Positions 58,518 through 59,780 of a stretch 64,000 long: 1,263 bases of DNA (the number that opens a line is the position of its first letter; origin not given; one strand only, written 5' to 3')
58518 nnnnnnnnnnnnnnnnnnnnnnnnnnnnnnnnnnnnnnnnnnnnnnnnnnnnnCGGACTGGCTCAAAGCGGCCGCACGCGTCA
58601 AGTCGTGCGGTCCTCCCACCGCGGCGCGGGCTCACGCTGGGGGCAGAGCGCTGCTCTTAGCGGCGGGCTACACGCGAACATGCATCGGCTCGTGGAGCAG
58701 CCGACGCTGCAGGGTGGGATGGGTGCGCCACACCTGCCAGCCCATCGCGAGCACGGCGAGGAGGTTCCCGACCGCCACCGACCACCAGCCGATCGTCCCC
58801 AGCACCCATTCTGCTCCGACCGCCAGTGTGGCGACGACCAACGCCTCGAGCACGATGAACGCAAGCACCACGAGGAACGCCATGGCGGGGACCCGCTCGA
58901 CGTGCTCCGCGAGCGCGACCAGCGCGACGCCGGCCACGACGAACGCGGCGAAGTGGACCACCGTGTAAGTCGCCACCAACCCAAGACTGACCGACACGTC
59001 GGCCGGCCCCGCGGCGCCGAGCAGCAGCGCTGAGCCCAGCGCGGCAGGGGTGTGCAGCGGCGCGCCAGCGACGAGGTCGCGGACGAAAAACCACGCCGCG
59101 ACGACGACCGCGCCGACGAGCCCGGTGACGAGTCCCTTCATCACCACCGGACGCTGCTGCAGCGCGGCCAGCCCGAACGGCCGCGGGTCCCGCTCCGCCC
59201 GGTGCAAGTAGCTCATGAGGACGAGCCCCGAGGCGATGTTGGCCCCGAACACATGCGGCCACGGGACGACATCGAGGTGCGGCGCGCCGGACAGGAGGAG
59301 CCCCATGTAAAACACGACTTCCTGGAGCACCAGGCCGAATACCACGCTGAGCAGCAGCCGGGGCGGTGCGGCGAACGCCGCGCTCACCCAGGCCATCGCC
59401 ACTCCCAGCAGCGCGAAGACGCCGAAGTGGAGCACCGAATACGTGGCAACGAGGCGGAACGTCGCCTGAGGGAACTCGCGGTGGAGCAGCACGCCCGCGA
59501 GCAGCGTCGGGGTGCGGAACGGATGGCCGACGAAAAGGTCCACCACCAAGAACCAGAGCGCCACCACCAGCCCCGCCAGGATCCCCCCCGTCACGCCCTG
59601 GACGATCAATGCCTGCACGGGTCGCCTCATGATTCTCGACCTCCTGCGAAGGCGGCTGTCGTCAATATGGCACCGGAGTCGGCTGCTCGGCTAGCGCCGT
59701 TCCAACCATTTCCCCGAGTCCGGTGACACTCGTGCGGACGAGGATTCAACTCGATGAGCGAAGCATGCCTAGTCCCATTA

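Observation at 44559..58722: The approx 14-kb DUF11 / sigma-54 / two-component block is bracketed by approx 100-nt direct repeats that duplicate the 3' ends of both flanking genes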

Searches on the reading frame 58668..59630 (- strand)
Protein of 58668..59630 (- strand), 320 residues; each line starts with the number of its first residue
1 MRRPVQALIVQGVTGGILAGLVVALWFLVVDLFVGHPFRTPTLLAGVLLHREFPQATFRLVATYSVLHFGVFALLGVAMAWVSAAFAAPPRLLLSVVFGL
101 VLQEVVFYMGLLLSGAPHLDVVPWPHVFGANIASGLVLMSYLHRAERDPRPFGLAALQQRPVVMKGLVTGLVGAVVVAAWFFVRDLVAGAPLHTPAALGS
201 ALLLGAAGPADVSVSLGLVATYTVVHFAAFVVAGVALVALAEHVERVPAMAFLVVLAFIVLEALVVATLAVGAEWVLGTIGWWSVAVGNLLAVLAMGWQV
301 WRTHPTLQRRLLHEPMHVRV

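Call 6: search_protein_families(library=pfam, proteins=[window:58668-59630:-], max_evalue=0.01)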
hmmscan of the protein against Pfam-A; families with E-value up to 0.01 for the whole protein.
window:58668-59630:- (320 aa): 0 families

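Call 10: find_encoding_contigs(protein=window:58668-59630:-, flank=10000, max_places=10)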
Protein window:58668-59630:- (320 aa): 2 contigs read that carry it; 2 places shown.
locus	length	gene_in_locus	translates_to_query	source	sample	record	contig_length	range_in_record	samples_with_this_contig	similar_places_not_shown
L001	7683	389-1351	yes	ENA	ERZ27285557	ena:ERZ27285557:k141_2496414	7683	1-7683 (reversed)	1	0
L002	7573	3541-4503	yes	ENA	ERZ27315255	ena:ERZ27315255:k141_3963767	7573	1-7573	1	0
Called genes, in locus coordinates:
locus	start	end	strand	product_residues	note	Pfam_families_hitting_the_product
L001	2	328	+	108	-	?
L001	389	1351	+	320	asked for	-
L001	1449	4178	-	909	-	PF01627:Hpt, PF01590:GAF, PF13185:GAF_2, PF13492:GAF_3, PF08448:PAS_4, PF00512:HisKA, PF02518:HATPase_c, PF00072:Response_reg, +1 more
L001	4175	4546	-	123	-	PF00072:Response_reg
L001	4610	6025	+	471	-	PF00072:Response_reg, PF00158:Sigma54_activat, PF14532:Sigma54_activ_2, PF07728:AAA_5 (weak), PF25601:AAA_lid_14, PF02954:HTH_8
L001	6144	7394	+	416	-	-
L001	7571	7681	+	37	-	?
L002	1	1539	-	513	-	?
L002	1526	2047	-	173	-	PF00111:Fer2, PF01799:Fer2_2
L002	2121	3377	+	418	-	PF01244:Peptidase_M19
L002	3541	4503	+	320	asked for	-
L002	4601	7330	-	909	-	PF01627:Hpt, PF01590:GAF, PF13185:GAF_2, PF13492:GAF_3, PF08448:PAS_4, PF00512:HisKA, PF02518:HATPase_c, PF00072:Response_reg, +1 more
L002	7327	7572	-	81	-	?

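Call 11: find_homologous_proteins(query=window:58668-59630:-)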
Query window:58668-59630:- (320 aa): 465 proteins with E <= 0.001 among 8000 candidates; the best 120 are listed.
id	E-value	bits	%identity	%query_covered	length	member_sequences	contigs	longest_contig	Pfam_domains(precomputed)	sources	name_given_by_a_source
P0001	2.2e-194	663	100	100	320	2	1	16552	-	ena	-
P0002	2.6e-192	656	99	100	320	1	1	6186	-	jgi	-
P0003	8.4e-192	655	99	100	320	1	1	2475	-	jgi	-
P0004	1.1e-182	625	93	100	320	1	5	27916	-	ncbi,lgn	-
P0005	2.8e-182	623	93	100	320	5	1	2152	-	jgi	-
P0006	6.0e-180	616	92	100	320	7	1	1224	-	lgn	-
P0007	2.4e-179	614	92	100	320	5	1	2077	-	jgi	-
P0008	1.9e-178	611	92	100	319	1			-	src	-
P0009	1.3e-175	601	90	100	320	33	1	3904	-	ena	-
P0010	1.6e-166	572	93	91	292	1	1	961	-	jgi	-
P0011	2.6e-163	561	87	100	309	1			-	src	-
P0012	9.7e-159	546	81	100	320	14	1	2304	-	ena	-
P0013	8.1e-157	540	81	100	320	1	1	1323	-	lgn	-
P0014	1.3e-156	539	80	100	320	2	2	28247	-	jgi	jgi:hypothetical protein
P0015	2.2e-154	532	81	100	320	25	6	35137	-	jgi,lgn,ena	-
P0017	8.3e-153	526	81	100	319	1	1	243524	-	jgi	jgi:hypothetical protein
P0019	9.9e-152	523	78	100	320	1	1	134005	-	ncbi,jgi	ncbi:MAG TPA: hypothetical protein VGJ83_07605 [Gemmatimonadales bacterium]|jgi:hypothetical protein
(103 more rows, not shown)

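Call 12: find_encoding_contigs(protein=P0004, flank=10000, max_places=3)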
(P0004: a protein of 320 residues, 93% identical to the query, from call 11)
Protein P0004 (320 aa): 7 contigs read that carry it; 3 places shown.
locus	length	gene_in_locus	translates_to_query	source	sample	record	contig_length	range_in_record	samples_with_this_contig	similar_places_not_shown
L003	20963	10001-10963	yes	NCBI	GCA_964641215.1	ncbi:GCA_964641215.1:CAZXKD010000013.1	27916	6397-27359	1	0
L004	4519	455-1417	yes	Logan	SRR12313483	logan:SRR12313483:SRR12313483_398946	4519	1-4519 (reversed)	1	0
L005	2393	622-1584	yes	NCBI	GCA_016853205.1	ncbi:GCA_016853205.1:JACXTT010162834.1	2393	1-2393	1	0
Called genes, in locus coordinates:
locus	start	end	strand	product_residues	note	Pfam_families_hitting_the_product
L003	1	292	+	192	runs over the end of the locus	-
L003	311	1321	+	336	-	PF00595:PDZ, PF13180:PDZ_2, PF17820:PDZ_6, PF13180:PDZ_2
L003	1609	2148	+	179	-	PF03551:PadR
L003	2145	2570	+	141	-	PF08044:DUF1707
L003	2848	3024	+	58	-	-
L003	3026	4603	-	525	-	PF00144:Beta-lactamase, PF11954:DUF3471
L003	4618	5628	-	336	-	PF00941:FAD_binding_5, PF03450:CO_deh_flav_C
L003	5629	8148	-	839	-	PF01315:Ald_Xan_dh_C, PF02738:MoCoBD_1, PF20256:MoCoBD_2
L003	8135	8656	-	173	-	PF00111:Fer2, PF01799:Fer2_2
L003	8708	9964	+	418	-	PF01244:Peptidase_M19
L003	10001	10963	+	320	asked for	-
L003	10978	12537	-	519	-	PF07719:TPR_2 (faint), PF13428:TPR_14 (weak), PF13432:TPR_16 (weak), PF14559:TPR_19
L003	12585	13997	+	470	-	-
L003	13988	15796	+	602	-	PF01522:Polysacc_deac_1 (weak)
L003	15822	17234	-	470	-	PF00535:Glycos_transf_2, PF13641:Glyco_tranf_2_3, PF00535:Glycos_transf_2 (weak), PF03142:Chitin_synth_2 (faint), PF13632:Glyco_trans_2_3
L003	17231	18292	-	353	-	PF02985:HEAT (faint), PF13646:HEAT_2, PF03130:HEAT_PBS (weak)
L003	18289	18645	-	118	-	PF00072:Response_reg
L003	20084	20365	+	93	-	PF03795:YCII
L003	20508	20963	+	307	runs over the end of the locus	PF13487:HD_5 (faint), PF01966:HD (faint)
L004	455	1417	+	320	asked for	-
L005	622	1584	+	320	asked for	-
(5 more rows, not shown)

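Call 13: find_encoding_contigs(protein=P0017, flank=10000, max_places=2)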
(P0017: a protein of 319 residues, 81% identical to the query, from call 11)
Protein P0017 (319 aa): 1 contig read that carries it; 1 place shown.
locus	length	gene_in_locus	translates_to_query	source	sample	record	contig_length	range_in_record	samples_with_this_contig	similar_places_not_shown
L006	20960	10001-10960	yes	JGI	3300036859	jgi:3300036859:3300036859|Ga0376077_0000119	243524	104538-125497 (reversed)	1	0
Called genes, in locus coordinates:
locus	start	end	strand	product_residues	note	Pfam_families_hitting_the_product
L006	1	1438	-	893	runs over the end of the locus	PF00246:Peptidase_M14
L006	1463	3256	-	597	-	PF08448:PAS_4, PF00989:PAS, PF08448:PAS_4, PF13188:PAS_8, PF13426:PAS_9, PF00512:HisKA, PF02518:HATPase_c, PF00072:Response_reg, +3 more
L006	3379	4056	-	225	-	PF14518:Haem_oxygenas_2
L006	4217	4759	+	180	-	PF25213:HVO_A0261_N (faint), PF03551:PadR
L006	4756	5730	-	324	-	PF00941:FAD_binding_5, PF03450:CO_deh_flav_C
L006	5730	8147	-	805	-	PF01315:Ald_Xan_dh_C, PF02738:MoCoBD_1, PF20256:MoCoBD_2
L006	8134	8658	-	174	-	PF00111:Fer2, PF01799:Fer2_2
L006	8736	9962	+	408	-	PF01244:Peptidase_M19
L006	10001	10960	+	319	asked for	-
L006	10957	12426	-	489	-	PF13428:TPR_14 (faint), PF07719:TPR_2 (faint), PF13432:TPR_16 (weak), PF14559:TPR_19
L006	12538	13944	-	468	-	PF13506:Glyco_transf_21 (faint), PF00535:Glycos_transf_2, PF13641:Glyco_tranf_2_3 (weak), PF00535:Glycos_transf_2 (weak), PF13641:Glyco_tranf_2_3, PF03142:Chitin_synth_2 (faint), PF13632:Glyco_trans_2_3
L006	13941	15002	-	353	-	PF13513:HEAT_EZ (faint), PF02985:HEAT (faint), PF13646:HEAT_2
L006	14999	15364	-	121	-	PF00072:Response_reg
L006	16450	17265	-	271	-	PF01627:Hpt, PF00072:Response_reg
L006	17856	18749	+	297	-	PF13487:HD_5 (faint), PF01966:HD (weak)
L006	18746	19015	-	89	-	-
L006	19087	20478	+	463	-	PF00675:Peptidase_M16, PF05193:Peptidase_M16_C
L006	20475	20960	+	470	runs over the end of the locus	PF00675:Peptidase_M16, PF05193:Peptidase_M16_C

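Call 14: find_encoding_contigs(protein=P0019, flank=10000, max_places=2)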
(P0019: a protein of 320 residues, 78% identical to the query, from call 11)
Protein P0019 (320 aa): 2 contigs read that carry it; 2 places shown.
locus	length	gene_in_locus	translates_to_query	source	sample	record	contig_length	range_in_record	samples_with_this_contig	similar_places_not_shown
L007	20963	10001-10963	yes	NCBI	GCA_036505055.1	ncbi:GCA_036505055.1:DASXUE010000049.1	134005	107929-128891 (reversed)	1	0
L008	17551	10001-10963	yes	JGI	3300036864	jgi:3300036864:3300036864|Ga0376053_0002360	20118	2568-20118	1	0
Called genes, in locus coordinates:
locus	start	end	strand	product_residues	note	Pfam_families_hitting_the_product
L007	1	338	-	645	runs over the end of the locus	PF00989:PAS, PF08448:PAS_4, PF00989:PAS, PF13188:PAS_8, PF08448:PAS_4, PF13426:PAS_9, PF00512:HisKA, PF02518:HATPase_c, +3 more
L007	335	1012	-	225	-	PF14518:Haem_oxygenas_2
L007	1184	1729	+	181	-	PF22194:WHD_F93 (faint), PF25213:HVO_A0261_N (faint), PF03551:PadR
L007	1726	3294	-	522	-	PF00144:Beta-lactamase, PF11954:DUF3471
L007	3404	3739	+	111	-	-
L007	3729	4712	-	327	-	PF00941:FAD_binding_5, PF03450:CO_deh_flav_C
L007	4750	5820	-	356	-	PF13620:CarboxypepD_reg, PF13715:CarbopepD_reg_2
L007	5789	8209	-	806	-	PF01315:Ald_Xan_dh_C, PF02738:MoCoBD_1, PF20256:MoCoBD_2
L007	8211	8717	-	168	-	PF00111:Fer2, PF01799:Fer2_2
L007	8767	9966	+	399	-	PF01244:Peptidase_M19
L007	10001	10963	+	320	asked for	-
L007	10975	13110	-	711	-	PF00535:Glycos_transf_2, PF13641:Glyco_tranf_2_3, PF03142:Chitin_synth_2 (faint), PF13632:Glyco_trans_2_3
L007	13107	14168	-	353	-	PF02985:HEAT (faint), PF13646:HEAT_2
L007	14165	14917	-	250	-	PF01627:Hpt, PF00072:Response_reg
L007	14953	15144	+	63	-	-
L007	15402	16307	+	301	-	PF13487:HD_5 (weak), PF01966:HD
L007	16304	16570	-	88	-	-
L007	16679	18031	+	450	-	PF00675:Peptidase_M16, PF05193:Peptidase_M16_C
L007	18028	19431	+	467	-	PF00675:Peptidase_M16, PF05193:Peptidase_M16_C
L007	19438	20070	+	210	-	PF13428:TPR_14 (faint), PF14559:TPR_19 (faint)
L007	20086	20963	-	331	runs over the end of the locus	PF00195:Chal_sti_synt_N (weak), PF08545:ACP_syn_III, PF08541:ACP_syn_III_C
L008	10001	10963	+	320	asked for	-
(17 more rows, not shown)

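Call 19: find_related_loci(query=window:58668-59630:-, collection=metagenome_contigs, flank=10000)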
Query window:58668-59630:- (320 aa) in metagenome_contigs; peptide patterns used: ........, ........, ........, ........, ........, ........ (x = any residue, [..] = any of these).
290 stretches matched a pattern; 119 encode a relative of the query (tblastn E <= 1e-3); the best 80 are kept; 80 distinct loci.
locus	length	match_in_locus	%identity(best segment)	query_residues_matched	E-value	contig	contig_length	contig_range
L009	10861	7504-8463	92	1-317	0e+0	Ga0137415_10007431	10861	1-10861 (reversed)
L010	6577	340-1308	90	1-320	0e+0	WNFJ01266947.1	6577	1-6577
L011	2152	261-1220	93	1-320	0e+0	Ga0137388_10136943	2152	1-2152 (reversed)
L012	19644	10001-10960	91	1-320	1e-171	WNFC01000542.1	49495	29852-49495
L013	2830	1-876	92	28-320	3e-177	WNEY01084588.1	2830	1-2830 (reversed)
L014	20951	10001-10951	81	1-317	3e-161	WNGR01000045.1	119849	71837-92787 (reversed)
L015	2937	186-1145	80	1-320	1e-165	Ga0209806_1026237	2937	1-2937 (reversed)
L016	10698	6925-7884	81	1-320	5e-157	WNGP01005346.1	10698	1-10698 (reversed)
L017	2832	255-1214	80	1-320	9e-166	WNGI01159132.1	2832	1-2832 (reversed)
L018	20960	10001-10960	78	1-320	3e-154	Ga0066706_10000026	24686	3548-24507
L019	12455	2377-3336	78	1-320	3e-154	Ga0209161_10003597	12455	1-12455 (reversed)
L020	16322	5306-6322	82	1-320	2e-151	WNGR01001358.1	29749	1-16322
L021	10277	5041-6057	82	1-320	2e-151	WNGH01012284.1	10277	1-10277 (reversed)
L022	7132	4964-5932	82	1-320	9e-152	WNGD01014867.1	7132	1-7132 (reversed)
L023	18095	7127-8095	82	1-320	3e-151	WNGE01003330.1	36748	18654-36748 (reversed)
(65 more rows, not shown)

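Call 57: search_protein_families(library=pfam, proteins=[window:58668-59630:-], max_evalue=0.01)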
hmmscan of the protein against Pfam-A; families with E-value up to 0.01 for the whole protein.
window:58668-59630:- (320 aa): 0 families

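Call 60: search_protein_families(library=ncbifam, proteins=[window:58668-59630:-], max_evalue=1)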
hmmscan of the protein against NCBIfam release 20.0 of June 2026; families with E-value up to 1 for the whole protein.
window:58668-59630:- (320 aa): 1 family
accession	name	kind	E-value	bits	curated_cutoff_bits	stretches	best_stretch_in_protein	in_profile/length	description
NF010797.0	PRK14201.1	equivalog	0.87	10.2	119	0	153-181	51-79/121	fluoride efflux transporter CrcB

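Call 61: search_protein_families(library=pfam, proteins=[window:58668-59630:-], max_evalue=10)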
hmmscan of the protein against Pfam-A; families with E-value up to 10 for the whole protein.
window:58668-59630:- (320 aa): 0 families

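Call 62: find_encoding_contigs(protein=P0002, flank=6000, max_places=4)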
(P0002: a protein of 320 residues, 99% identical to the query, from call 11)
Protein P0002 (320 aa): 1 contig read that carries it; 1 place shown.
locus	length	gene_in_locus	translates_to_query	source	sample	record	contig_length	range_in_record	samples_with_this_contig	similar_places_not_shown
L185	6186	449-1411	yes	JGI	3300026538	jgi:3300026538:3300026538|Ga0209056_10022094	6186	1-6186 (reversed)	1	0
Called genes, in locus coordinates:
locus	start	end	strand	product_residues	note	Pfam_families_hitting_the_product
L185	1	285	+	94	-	?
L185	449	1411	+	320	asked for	-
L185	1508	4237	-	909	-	PF01627:Hpt, PF01590:GAF, PF13185:GAF_2, PF13492:GAF_3, PF08448:PAS_4, PF00512:HisKA, PF02518:HATPase_c, PF00072:Response_reg, +1 more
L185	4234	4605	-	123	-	PF00072:Response_reg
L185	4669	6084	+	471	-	PF00072:Response_reg, PF00158:Sigma54_activat, PF14532:Sigma54_activ_2, PF07728:AAA_5 (weak), PF25601:AAA_lid_14, PF02954:HTH_8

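Call 63: find_encoding_contigs(protein=P0003, flank=6000, max_places=4)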
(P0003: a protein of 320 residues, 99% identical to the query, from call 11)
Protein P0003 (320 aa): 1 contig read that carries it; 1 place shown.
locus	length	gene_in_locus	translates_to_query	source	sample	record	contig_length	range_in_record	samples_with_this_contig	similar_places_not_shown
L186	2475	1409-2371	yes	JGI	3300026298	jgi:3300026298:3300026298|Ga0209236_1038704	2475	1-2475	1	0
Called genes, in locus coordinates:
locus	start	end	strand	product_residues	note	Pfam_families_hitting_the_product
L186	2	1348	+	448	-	?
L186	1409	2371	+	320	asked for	-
